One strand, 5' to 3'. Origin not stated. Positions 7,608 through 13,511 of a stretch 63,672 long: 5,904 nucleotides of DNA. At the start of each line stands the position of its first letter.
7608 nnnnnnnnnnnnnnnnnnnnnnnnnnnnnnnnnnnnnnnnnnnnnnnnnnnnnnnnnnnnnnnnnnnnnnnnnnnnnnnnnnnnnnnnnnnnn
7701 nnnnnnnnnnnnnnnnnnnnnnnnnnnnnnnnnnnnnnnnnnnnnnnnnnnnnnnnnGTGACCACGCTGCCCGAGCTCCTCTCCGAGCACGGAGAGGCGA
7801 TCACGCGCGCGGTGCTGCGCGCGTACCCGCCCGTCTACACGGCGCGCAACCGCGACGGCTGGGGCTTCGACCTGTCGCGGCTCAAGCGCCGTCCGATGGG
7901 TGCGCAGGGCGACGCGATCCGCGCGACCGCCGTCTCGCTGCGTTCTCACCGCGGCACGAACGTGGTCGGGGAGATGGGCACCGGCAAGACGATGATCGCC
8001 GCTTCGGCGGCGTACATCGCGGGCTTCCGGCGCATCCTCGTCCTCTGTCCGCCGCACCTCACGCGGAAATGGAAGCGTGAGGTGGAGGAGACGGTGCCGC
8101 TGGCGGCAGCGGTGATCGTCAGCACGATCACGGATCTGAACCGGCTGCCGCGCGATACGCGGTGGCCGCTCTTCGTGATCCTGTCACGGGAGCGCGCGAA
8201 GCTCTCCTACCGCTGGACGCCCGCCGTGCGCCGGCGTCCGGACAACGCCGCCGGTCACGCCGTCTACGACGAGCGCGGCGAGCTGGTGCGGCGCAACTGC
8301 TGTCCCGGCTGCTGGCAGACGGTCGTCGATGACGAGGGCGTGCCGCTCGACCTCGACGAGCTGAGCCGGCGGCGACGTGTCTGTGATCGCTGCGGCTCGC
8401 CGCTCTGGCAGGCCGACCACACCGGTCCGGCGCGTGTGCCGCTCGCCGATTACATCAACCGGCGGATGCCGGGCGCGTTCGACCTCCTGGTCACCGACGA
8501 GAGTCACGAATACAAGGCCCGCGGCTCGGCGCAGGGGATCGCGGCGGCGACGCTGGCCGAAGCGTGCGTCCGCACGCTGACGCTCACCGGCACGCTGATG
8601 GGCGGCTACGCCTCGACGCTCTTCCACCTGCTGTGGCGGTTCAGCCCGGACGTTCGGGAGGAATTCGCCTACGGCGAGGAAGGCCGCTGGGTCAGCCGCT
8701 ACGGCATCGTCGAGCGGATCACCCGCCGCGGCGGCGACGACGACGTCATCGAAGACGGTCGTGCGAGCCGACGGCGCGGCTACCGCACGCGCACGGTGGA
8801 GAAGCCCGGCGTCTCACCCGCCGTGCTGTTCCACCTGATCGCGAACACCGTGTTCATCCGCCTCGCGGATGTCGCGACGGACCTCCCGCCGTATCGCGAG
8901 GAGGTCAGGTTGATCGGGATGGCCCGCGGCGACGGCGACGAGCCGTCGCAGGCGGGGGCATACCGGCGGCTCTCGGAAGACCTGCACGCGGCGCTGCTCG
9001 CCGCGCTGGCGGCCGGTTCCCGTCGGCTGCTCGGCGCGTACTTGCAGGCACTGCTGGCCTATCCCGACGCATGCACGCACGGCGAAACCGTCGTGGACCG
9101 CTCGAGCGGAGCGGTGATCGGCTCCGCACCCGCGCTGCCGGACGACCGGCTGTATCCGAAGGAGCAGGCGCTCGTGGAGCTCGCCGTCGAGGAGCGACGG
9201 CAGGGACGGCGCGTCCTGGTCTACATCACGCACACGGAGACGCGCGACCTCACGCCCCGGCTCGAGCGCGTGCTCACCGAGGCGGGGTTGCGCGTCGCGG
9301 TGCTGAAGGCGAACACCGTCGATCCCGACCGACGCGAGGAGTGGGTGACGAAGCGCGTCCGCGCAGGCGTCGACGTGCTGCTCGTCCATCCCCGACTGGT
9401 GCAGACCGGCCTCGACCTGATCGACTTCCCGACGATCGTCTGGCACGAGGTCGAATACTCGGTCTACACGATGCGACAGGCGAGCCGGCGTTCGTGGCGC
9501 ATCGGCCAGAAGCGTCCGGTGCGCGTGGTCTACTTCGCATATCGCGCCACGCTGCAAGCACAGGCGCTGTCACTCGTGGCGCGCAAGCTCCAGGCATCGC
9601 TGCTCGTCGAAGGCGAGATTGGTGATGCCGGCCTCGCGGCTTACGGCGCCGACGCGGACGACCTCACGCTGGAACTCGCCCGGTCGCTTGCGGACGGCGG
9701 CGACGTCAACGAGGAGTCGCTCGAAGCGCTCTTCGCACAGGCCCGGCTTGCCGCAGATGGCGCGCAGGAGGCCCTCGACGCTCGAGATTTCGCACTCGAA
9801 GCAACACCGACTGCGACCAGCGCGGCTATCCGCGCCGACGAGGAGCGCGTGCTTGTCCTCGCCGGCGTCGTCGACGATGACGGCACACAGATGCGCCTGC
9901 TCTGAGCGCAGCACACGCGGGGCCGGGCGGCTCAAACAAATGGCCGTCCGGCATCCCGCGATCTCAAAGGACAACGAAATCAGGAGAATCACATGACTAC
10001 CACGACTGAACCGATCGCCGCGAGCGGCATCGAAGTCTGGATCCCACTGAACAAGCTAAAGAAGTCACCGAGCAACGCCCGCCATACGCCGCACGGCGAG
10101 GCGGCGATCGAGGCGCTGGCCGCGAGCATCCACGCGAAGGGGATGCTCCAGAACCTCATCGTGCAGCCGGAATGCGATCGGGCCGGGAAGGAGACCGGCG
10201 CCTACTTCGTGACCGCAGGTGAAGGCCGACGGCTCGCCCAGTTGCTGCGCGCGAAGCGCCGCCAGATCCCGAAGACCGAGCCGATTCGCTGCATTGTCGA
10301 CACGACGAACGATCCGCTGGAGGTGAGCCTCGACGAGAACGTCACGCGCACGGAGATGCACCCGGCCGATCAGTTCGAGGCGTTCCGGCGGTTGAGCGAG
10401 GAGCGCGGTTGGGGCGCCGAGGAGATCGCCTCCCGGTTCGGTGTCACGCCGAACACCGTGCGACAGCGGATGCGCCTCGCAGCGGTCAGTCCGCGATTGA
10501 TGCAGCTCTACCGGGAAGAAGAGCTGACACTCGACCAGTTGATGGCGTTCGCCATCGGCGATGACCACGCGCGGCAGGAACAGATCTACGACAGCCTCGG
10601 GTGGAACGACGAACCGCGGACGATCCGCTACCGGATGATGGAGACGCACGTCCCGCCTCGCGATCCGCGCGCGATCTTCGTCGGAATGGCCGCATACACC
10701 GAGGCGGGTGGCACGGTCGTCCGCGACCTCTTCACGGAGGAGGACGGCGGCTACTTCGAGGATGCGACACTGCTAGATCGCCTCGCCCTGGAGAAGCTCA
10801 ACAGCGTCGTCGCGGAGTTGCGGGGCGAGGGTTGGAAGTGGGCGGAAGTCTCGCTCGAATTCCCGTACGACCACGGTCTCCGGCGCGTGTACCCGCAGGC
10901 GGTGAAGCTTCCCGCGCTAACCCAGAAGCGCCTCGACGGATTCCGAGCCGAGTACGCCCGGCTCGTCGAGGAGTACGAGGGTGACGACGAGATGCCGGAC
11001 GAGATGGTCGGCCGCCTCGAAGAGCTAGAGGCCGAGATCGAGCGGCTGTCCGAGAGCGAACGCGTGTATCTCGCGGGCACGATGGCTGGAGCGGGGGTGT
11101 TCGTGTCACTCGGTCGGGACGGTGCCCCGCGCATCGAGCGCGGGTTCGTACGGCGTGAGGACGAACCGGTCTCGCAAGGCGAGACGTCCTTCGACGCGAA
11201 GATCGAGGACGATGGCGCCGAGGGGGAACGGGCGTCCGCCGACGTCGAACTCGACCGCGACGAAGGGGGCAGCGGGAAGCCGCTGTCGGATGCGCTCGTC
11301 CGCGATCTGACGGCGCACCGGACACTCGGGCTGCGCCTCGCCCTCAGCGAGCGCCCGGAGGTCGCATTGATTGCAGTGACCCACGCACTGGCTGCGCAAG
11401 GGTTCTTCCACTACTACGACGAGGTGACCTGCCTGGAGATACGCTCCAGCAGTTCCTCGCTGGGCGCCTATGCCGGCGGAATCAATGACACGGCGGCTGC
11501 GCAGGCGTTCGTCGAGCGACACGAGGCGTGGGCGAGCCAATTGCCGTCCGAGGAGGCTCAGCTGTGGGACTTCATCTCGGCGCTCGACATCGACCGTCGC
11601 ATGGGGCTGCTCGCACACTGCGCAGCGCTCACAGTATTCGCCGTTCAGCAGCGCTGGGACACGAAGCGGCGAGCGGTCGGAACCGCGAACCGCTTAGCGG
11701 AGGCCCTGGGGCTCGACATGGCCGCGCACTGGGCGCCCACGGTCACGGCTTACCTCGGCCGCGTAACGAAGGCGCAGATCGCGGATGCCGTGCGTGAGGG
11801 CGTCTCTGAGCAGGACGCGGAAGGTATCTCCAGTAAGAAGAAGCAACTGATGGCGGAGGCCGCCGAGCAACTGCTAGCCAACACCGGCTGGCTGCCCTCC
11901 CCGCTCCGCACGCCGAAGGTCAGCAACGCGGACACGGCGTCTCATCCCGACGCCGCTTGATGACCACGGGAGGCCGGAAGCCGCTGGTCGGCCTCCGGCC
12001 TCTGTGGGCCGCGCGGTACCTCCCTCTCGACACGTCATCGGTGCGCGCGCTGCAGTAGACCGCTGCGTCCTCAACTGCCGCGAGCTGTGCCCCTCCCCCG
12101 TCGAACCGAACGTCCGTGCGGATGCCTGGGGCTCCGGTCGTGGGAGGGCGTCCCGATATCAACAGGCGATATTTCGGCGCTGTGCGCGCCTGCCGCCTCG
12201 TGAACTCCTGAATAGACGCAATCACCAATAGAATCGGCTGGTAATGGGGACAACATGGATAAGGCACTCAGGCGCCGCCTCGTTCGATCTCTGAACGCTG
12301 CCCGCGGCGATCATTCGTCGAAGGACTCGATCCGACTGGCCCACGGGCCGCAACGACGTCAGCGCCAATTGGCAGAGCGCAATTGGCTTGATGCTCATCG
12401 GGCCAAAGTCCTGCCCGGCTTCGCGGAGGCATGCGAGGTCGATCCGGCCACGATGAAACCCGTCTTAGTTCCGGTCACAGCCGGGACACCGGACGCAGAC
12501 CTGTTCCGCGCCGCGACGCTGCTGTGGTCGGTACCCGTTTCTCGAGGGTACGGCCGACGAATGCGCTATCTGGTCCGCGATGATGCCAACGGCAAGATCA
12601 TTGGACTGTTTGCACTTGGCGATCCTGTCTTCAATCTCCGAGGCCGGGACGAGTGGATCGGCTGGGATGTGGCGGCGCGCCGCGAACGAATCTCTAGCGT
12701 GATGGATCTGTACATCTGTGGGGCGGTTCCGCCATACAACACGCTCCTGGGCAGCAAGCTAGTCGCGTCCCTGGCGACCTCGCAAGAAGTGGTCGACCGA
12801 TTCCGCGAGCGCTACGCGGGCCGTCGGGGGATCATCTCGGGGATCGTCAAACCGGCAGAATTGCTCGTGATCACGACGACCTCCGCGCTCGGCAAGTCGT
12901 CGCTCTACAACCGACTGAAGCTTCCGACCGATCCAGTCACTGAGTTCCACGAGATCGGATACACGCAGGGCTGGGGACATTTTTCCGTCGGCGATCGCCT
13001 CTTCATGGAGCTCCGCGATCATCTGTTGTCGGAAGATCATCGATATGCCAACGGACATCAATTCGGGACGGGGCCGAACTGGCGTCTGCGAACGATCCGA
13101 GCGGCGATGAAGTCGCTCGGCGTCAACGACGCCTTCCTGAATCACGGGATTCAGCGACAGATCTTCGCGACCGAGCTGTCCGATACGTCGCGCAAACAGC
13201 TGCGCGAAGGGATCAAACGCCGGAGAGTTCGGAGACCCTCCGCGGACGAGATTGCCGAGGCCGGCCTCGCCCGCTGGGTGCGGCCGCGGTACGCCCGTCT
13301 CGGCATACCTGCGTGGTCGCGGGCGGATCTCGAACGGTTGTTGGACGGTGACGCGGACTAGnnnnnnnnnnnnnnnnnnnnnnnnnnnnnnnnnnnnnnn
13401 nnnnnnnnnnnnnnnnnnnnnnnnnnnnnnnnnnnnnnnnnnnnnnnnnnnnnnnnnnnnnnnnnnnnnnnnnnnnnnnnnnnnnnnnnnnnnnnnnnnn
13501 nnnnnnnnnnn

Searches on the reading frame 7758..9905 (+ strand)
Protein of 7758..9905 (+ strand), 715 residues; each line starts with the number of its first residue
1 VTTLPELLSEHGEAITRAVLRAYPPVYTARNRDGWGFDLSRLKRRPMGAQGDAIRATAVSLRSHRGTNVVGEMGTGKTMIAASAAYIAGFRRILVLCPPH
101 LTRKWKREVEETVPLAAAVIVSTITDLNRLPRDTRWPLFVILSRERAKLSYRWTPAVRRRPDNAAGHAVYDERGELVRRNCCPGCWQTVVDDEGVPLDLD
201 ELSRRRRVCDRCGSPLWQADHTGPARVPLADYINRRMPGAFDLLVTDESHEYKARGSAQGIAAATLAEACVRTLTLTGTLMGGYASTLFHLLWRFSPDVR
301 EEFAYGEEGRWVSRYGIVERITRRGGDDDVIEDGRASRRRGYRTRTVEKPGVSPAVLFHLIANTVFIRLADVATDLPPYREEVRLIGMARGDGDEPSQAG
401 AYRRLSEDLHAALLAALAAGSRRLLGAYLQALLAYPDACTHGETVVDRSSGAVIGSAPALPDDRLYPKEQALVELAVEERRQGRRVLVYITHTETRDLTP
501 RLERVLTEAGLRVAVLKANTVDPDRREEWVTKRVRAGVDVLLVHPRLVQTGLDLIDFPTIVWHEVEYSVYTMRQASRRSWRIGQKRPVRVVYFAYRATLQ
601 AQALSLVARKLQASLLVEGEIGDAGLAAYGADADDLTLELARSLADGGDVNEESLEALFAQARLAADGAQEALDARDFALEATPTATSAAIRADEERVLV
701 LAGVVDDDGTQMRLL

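Call 35: search_protein_families(library=pfam, proteins=[window:7758-9905:+], max_evalue=0.001)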
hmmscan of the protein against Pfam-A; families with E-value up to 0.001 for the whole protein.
window:7758-9905:+ (715 aa): 2 families
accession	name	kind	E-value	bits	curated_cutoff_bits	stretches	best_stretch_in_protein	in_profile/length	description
PF04851.21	ResIII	-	5e-07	30.2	22.5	0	49-134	7-98/164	Type III restriction enzyme, res subunit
PF00271.37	Helicase_C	-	9.2e-07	29.5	23.5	1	468-583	2-110/110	Helicase conserved C-terminal domain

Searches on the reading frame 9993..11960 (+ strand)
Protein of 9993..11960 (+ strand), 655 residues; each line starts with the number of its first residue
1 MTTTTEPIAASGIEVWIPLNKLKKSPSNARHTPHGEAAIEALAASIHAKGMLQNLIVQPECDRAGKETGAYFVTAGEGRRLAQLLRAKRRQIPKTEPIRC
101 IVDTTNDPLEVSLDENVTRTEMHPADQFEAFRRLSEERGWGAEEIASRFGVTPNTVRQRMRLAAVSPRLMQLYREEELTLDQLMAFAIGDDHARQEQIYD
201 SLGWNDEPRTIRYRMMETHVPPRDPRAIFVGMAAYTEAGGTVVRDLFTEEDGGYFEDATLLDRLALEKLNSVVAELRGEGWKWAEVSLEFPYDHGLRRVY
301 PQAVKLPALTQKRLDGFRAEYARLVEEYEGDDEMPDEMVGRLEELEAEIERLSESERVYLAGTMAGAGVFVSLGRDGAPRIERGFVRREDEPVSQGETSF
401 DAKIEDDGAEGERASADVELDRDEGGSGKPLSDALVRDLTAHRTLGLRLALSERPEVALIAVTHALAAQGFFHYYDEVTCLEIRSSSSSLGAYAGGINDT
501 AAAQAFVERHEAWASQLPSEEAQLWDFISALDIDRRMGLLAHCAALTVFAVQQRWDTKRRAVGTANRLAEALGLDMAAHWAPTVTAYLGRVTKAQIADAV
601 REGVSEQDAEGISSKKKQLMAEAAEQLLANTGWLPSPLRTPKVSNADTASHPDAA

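Call 35: search_protein_families(library=pfam, proteins=[window:9993-11960:+], max_evalue=0.001)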
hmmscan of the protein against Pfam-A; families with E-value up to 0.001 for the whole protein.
window:9993-11960:+ (655 aa): 4 families
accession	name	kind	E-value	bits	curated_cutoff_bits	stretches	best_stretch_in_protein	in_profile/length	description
PF17762.8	HTH_ParB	-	4.4e-06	27.2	22.6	1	122-200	3-81/102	ParB HTH domain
PF02195.25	ParB_N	-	6.2e-05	23.4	26.3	1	17-116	6-93/95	ParB N-terminal domain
PF08281.18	Sigma70_r4_2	-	0.00012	22.1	25.7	1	134-163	21-50/54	Sigma-70, region 4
PF13384.12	HTH_23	-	0.00016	21.8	24.6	0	131-158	11-36/50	Homeodomain-like domain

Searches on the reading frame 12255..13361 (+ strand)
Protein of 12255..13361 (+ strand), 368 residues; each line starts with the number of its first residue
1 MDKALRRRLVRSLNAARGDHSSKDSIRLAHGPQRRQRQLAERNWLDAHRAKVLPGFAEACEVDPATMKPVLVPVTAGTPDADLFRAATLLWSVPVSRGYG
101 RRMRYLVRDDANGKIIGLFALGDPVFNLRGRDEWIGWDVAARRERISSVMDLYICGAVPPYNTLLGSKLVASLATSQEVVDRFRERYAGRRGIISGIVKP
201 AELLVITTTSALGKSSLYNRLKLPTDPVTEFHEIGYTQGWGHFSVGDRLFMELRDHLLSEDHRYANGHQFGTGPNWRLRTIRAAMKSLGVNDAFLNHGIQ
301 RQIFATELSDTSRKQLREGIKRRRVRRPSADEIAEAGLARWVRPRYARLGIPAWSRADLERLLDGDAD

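Call 5: search_protein_families(library=pfam, proteins=[window:12255-13361:+], max_evalue=0.01)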
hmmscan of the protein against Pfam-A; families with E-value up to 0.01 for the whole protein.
window:12255-13361:+ (368 aa): 1 family
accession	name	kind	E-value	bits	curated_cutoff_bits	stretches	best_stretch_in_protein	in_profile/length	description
PF14236.12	DruA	-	4.5e-70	236.6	27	1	22-317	3-296/297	Druantia protein DruA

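Call 6: search_protein_families(library=padloc, proteins=[window:12255-13361:+], max_evalue=0.01)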
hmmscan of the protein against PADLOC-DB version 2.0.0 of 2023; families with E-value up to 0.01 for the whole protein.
window:12255-13361:+ (368 aa): 2 families
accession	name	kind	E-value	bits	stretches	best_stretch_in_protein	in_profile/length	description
PDLC00002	DruA1|DruA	-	2.5e-133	443.1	1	20-365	43-388/407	DUF4338 domain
PDLC00001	DruA1|DruA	-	1.1e-44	151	2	141-348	418-641/675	DUF4338 domain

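Call 70: search_protein_families(library=ncbifam, proteins=[window:12255-13361:+], max_evalue=0.01)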
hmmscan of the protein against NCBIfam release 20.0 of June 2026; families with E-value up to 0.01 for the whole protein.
window:12255-13361:+ (368 aa): 0 families
